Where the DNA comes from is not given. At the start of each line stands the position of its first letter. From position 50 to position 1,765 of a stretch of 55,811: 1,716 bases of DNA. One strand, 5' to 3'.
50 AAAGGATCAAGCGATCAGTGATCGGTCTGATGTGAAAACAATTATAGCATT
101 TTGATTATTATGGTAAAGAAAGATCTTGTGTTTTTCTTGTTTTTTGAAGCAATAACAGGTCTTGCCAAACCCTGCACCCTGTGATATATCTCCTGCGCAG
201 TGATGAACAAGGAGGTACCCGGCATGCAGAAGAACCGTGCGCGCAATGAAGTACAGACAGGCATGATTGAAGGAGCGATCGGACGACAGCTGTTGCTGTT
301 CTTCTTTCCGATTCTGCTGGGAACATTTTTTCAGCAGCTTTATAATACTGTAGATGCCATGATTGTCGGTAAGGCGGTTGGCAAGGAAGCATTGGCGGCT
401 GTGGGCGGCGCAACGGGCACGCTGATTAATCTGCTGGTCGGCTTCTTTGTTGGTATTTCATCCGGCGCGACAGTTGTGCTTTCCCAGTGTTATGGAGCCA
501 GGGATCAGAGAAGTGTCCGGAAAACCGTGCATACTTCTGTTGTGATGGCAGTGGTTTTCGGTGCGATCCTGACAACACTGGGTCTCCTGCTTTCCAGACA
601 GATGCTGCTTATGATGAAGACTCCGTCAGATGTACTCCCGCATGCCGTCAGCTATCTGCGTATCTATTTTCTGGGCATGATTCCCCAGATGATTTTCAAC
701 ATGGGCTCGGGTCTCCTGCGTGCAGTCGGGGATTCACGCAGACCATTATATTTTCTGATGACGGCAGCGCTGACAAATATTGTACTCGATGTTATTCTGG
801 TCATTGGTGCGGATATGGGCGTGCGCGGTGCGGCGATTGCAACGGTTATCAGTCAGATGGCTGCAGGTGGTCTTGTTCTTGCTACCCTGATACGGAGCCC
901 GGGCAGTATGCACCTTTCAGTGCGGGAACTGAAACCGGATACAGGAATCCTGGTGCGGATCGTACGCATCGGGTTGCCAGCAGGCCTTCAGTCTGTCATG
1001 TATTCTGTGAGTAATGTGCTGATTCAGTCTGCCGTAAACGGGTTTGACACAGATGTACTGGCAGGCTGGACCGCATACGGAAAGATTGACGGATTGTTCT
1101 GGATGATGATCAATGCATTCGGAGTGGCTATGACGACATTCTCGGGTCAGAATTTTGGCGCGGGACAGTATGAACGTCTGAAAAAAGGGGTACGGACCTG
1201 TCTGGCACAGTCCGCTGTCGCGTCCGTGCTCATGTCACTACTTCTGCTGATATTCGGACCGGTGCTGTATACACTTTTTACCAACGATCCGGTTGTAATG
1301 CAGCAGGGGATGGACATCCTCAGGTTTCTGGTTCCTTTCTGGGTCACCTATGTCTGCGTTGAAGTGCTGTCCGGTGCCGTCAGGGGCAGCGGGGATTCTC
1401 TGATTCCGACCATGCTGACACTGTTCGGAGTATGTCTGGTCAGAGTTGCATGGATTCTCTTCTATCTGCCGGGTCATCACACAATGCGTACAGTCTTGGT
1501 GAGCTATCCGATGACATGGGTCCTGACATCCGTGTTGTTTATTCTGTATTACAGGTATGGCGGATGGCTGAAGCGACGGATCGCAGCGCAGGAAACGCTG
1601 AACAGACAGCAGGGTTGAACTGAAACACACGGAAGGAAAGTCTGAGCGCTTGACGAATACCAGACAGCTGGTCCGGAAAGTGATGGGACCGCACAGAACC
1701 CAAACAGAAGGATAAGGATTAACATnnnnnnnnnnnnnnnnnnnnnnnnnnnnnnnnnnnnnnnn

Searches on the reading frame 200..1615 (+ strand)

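Call 21: search_protein_families(library=pfam, proteins=[window:200-1615:+], max_evalue=0.00001)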
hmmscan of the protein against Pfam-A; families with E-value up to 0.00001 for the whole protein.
window:200-1615:+ (472 aa): 1 family
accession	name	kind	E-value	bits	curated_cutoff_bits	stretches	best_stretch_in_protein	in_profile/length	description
PF01554.23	MatE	-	3e-60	203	24.9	2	37-199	1-161/161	MatE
